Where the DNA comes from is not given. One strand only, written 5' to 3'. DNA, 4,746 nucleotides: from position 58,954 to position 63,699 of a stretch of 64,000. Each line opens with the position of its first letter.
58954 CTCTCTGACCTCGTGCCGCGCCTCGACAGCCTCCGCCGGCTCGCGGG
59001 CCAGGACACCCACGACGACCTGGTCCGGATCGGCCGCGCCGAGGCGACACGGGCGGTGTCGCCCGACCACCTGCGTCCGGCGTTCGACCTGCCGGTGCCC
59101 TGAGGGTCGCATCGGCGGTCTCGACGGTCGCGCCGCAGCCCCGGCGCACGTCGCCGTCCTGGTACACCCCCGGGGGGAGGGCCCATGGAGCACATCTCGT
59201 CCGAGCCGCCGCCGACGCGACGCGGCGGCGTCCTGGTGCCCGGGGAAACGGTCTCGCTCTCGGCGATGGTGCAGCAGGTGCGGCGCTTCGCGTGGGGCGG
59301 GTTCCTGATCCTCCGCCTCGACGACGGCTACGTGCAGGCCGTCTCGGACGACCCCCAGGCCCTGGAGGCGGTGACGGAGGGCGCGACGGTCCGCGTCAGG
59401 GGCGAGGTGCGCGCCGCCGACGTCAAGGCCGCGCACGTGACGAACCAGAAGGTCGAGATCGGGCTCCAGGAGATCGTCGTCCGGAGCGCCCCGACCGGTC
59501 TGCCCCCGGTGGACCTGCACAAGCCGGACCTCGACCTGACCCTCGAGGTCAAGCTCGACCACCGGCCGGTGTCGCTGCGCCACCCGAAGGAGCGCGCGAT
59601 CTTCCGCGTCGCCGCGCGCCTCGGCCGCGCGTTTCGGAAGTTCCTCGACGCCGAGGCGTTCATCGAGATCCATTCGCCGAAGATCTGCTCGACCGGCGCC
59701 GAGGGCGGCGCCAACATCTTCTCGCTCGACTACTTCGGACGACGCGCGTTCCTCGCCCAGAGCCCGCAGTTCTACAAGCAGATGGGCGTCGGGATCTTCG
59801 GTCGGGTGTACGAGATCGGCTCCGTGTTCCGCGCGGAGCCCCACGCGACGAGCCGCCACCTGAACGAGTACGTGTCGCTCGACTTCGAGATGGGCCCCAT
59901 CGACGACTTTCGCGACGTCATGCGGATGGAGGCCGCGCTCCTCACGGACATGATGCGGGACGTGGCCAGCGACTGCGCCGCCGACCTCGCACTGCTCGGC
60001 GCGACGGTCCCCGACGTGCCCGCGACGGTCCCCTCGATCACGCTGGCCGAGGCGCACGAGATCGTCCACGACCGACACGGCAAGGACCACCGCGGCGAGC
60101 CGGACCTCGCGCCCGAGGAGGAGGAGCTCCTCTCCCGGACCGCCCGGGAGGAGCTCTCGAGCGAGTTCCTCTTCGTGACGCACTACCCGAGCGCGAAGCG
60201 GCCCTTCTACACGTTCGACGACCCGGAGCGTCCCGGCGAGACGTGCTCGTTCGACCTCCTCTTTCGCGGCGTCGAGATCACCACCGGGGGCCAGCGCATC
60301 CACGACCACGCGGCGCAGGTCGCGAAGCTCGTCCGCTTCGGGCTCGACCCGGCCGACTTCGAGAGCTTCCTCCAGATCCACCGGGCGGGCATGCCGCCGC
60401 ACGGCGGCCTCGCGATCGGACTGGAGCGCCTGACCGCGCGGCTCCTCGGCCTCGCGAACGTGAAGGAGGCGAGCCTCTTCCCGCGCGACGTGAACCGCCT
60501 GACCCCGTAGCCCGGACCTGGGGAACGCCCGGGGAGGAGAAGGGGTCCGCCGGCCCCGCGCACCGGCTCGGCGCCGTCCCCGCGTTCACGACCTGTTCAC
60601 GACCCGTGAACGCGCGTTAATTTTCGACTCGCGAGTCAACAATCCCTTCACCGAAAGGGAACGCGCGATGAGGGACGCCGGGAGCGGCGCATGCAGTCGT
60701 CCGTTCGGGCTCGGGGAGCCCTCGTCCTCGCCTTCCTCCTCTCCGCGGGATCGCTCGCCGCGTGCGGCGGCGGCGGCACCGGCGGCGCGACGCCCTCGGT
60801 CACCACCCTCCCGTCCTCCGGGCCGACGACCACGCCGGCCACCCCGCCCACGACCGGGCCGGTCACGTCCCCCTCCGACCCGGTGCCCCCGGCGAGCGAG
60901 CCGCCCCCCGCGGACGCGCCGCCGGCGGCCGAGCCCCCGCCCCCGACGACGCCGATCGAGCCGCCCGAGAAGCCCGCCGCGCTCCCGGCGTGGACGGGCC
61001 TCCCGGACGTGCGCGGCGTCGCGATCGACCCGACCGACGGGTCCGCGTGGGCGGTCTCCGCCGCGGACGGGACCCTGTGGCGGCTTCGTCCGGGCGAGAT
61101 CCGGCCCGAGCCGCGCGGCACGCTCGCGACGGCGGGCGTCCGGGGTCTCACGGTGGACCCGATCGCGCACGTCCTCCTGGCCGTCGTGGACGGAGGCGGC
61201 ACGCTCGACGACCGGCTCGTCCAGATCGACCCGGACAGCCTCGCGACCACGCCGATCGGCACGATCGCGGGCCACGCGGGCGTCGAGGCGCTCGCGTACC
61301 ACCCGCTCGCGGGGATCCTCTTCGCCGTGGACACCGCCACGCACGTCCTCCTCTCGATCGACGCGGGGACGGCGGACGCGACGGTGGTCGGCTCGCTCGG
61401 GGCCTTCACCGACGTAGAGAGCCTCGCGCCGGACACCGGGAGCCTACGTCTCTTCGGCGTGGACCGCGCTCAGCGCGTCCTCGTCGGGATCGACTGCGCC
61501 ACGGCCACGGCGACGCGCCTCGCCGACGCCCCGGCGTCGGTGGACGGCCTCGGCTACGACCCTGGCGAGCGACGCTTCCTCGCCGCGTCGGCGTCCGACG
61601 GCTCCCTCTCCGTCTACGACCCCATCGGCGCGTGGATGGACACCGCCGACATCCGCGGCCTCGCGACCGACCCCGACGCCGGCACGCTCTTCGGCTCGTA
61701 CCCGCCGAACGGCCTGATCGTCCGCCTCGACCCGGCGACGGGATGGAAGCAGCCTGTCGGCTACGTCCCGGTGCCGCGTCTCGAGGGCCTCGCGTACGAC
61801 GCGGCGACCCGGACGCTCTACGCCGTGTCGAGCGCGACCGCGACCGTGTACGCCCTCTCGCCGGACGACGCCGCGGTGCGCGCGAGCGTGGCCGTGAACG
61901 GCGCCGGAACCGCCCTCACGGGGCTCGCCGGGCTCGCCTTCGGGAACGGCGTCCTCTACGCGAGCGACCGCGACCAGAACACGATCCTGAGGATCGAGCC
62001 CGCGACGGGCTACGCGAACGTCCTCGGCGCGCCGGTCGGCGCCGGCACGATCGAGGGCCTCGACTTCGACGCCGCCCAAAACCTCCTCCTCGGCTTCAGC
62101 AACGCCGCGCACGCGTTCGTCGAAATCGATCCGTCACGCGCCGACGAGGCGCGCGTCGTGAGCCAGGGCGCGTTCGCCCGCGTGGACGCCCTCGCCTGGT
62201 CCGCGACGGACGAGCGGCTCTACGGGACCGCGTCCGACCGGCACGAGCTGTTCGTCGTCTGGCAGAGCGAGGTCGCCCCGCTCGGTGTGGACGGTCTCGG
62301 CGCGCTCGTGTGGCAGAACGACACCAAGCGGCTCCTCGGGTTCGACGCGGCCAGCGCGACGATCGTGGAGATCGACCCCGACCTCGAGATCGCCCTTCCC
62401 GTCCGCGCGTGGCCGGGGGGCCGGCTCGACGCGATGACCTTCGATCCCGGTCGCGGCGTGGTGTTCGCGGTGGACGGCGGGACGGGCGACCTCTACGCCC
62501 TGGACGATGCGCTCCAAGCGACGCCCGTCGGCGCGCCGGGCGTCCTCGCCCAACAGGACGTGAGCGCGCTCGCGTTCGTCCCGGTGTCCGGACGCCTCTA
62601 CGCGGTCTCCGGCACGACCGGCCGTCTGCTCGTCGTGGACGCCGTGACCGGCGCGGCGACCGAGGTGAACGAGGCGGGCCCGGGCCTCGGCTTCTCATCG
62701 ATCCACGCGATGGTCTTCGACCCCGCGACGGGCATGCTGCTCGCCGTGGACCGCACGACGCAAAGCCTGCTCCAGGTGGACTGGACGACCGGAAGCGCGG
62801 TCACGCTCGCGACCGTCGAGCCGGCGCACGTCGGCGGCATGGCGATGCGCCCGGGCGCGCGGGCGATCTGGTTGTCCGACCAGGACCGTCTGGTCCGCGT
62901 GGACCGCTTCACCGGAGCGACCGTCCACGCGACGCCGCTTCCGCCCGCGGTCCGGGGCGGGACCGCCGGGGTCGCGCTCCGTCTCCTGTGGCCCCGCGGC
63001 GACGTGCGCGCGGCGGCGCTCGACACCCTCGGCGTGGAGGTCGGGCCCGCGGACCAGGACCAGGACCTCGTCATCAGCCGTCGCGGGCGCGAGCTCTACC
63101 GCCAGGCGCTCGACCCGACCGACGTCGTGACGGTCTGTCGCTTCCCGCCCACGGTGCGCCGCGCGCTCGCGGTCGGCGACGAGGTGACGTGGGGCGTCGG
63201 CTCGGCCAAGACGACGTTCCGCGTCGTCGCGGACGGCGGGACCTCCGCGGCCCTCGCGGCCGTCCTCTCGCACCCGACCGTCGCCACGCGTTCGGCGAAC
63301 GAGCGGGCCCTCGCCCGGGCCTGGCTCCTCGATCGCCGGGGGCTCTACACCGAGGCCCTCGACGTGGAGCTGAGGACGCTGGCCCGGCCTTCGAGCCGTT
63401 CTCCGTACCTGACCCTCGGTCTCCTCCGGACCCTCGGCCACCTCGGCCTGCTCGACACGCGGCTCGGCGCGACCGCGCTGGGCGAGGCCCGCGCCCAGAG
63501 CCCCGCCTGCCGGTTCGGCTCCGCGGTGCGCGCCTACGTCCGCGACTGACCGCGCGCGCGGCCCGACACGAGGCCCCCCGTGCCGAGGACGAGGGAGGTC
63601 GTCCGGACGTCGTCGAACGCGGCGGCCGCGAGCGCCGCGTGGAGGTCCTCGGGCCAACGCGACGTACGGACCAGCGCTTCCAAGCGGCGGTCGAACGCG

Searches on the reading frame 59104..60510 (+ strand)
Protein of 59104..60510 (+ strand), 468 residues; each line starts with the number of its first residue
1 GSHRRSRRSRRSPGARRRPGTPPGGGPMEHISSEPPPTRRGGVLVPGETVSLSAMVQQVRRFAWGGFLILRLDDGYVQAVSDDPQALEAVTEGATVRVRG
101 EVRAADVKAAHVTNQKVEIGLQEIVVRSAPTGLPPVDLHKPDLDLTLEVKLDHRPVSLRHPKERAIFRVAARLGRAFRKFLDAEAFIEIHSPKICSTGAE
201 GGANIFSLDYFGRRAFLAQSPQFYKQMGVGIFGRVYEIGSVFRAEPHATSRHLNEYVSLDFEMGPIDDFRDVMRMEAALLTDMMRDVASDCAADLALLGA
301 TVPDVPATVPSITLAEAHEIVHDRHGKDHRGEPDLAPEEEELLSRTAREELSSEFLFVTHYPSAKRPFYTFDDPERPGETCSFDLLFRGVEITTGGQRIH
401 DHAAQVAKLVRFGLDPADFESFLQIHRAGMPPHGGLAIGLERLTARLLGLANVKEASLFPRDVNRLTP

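Call 74: search_protein_families(library=pfam, proteins=[window:59104-60510:+], max_evalue=0.00001)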
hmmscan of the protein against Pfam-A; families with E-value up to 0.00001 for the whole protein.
window:59104-60510:+ (468 aa): 1 family
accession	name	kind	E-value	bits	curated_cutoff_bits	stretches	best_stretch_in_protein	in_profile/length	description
PF00152.25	tRNA-synt_2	-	3.8e-69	233.5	25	1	148-462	3-307/308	tRNA synthetases class II (D, K and N)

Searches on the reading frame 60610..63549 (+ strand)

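Call 74: search_protein_families(library=pfam, proteins=[window:60610-63549:+], max_evalue=0.00001)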
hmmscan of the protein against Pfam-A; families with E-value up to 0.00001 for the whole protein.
window:60610-63549:+ (979 aa): 2 families
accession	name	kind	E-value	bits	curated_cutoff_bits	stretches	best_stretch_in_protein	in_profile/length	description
PF21959.2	DUF6923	-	6.4e-16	59.3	27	0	403-506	100-201/234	Repeat of unknown function (DUF6923)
PF14339.12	DUF4394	-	7e-14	52.2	29.6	1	643-731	20-106/230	Domain of unknown function (DUF4394)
